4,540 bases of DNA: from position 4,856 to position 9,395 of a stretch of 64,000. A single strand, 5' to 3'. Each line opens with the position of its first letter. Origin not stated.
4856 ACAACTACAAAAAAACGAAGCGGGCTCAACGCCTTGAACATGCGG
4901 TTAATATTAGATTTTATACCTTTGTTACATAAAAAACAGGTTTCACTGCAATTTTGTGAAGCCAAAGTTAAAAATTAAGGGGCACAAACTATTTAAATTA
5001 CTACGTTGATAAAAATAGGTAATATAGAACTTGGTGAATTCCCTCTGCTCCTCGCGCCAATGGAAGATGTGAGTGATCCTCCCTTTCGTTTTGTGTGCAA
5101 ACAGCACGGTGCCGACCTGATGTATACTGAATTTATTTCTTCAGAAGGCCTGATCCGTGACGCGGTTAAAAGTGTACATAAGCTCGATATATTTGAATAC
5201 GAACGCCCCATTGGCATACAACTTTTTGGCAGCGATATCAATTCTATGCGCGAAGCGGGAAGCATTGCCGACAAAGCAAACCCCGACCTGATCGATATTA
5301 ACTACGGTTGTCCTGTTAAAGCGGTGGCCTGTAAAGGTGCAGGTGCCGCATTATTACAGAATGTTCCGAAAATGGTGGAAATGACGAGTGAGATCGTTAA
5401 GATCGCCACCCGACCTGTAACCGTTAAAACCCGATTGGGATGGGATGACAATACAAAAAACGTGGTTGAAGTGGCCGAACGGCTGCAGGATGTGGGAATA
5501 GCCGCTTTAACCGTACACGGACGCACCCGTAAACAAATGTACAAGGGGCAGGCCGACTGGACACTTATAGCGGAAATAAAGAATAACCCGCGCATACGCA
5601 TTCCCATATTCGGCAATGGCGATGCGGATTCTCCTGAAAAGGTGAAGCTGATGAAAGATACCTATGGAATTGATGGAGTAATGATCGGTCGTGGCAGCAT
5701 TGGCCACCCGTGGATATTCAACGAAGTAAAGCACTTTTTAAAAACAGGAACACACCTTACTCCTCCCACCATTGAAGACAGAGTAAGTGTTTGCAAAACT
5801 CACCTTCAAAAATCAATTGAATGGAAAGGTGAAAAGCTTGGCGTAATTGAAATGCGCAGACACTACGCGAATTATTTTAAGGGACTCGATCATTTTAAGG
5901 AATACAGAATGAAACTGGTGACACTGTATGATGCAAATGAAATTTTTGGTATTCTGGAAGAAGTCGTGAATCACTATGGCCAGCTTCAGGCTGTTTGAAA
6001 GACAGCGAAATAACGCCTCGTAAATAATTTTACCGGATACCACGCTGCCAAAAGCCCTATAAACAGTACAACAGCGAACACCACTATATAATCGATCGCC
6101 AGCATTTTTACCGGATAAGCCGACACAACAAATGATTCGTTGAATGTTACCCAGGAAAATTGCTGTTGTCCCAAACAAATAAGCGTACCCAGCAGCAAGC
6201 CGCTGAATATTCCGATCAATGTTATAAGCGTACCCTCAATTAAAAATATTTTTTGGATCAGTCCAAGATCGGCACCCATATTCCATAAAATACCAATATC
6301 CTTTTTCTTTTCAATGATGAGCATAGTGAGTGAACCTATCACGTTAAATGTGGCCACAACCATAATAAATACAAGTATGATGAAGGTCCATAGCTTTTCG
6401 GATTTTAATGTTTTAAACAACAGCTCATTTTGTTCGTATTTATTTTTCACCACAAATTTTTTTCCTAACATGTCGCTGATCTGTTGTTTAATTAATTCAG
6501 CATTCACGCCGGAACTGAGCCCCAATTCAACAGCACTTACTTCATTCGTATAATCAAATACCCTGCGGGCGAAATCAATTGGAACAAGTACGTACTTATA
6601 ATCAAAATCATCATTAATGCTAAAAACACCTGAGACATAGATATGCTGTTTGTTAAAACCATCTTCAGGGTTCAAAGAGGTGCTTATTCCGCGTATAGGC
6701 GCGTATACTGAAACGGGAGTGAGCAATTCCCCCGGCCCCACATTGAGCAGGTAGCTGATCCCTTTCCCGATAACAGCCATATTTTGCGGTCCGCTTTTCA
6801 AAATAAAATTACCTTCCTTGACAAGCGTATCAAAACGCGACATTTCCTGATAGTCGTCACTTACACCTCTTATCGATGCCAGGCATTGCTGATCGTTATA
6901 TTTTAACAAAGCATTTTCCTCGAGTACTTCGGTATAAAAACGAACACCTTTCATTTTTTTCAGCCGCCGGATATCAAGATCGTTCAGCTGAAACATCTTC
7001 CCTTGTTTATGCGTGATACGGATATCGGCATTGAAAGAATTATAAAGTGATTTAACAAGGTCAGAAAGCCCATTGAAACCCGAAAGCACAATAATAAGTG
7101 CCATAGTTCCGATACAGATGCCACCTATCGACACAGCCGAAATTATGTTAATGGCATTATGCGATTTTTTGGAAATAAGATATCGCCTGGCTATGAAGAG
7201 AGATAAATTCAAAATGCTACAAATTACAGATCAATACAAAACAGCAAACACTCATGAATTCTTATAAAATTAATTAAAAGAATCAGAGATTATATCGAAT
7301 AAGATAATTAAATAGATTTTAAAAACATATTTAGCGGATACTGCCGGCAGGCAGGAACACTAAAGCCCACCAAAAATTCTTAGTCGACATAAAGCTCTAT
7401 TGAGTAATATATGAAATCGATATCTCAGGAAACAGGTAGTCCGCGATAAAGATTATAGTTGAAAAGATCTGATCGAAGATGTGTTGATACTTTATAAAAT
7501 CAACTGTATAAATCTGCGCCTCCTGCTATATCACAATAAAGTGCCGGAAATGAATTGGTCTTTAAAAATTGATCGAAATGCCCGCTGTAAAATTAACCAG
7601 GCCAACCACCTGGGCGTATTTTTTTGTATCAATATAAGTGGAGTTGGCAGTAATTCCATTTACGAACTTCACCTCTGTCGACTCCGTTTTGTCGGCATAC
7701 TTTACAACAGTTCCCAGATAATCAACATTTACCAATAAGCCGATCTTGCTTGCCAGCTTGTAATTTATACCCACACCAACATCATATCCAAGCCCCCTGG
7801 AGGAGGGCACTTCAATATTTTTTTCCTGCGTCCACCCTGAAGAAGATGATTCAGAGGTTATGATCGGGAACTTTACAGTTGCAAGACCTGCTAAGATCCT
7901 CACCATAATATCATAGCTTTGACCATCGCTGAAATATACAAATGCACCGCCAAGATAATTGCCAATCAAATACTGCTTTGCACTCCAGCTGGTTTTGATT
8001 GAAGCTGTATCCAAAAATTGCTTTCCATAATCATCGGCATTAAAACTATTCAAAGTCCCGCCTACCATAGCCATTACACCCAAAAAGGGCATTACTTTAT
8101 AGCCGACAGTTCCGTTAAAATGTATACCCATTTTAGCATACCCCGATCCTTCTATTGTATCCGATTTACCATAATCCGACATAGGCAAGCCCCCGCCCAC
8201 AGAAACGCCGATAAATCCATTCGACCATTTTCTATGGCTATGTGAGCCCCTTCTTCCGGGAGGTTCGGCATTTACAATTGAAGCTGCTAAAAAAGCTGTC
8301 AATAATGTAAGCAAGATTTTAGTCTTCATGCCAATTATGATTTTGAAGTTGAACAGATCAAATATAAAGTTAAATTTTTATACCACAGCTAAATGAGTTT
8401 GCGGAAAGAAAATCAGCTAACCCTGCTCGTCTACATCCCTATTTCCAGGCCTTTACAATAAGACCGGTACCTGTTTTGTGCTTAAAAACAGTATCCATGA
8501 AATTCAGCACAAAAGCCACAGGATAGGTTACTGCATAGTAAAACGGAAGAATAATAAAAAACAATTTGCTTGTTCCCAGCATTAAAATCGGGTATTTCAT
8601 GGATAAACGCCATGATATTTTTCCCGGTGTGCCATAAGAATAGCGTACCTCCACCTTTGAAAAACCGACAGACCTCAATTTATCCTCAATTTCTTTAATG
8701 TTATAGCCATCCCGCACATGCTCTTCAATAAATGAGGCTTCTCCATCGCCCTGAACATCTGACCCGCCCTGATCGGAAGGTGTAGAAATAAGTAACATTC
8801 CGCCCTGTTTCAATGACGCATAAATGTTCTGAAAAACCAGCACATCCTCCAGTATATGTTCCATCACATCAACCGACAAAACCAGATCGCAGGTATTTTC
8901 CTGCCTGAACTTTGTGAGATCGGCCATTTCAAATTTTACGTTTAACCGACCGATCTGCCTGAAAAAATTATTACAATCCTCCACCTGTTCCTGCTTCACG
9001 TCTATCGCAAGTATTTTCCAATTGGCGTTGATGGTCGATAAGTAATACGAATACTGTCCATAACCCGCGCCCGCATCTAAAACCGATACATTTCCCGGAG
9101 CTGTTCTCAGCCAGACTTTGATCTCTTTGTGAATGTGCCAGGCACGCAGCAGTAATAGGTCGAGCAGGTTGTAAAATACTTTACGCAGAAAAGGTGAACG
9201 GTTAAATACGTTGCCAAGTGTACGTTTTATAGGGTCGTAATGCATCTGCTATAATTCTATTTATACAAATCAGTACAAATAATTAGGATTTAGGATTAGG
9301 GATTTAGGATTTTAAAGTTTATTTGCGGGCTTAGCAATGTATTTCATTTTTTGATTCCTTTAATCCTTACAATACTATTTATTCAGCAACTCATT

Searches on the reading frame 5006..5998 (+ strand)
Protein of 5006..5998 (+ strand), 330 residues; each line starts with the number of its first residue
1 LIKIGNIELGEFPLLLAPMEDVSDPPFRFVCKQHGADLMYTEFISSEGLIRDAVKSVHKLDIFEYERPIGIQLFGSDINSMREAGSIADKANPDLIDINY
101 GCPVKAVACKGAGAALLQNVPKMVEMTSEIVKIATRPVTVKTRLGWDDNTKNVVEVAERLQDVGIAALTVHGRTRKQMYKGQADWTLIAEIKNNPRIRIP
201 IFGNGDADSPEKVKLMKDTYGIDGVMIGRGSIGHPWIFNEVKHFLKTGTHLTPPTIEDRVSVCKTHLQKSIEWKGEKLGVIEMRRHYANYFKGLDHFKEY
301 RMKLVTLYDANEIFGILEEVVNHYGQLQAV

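Call 66: search_protein_families(library=pfam, proteins=[window:5006-5998:+], max_evalue=0.01)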
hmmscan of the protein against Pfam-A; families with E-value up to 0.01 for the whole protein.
window:5006-5998:+ (330 aa): 2 families
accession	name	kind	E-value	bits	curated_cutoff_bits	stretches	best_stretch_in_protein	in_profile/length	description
PF01207.24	Dus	-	4.3e-81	272.9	20.4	1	15-310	1-295/311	Dihydrouridine synthase (Dus)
PF13714.12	PEP_mutase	-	0.009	16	31.5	0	121-193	55-130/240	Phosphoenolpyruvate phosphomutase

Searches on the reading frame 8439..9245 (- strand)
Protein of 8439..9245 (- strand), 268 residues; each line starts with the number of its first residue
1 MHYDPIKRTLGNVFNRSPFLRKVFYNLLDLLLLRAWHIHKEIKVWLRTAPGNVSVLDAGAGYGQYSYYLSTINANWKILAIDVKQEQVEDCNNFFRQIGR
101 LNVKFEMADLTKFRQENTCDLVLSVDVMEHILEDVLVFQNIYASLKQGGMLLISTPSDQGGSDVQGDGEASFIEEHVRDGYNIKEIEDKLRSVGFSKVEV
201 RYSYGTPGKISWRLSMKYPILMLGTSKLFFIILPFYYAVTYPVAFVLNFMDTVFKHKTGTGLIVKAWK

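Call 66: search_protein_families(library=pfam, proteins=[window:8439-9245:-], max_evalue=0.01)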
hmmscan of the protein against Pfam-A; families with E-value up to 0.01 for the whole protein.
window:8439-9245:- (268 aa): 14 families
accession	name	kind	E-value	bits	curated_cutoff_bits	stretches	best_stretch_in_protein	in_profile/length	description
PF13847.12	Methyltransf_31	-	2.2e-15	57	27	1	52-168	4-114/145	Methyltransferase domain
PF13649.12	Methyltransf_25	-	1.9e-13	51.3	27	1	55-149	1-97/97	Methyltransferase domain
PF08241.18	Methyltransf_11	-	2.1e-12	48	21.2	1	56-153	1-95/95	Methyltransferase domain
PF08242.18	Methyltransf_12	-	3.1e-11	44.3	30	1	56-151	1-98/98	Methyltransferase domain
PF13489.12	Methyltransf_23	-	5.1e-10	39.8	27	1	43-199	24-163/164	Methyltransferase domain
PF02353.26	CMAS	-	4.8e-08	33.1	27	1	48-196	60-211/273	Mycolic acid cyclopropane synthetase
PF01728.25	FtsJ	-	9.1e-07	29.4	24.1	1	50-131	21-103/181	FtsJ-like methyltransferase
PF13679.12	Methyltransf_32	-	0.00011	22.6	27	1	48-115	22-94/143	Methyltransferase domain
PF02390.23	Methyltransf_4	-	0.00024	21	24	1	53-109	3-59/173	Putative methyltransferase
PF03848.20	TehB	-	0.0014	18.5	20.4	1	53-155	32-134/193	Tellurite resistance protein TehB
PF05175.20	MTS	-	0.0015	18.6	23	1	54-124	34-104/170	Methyltransferase small domain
PF01189.24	Methyltr_RsmB-F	-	0.0054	16.8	27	0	48-118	6-76/199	16S rRNA methyltransferase RsmB/F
PF12084.13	DUF3561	-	0.0056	17.2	25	1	203-247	26-71/107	Protein of unknown function (DUF3561)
PF06080.18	DUF938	-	0.0096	16.2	27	0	52-163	25-147/202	Protein of unknown function (DUF938)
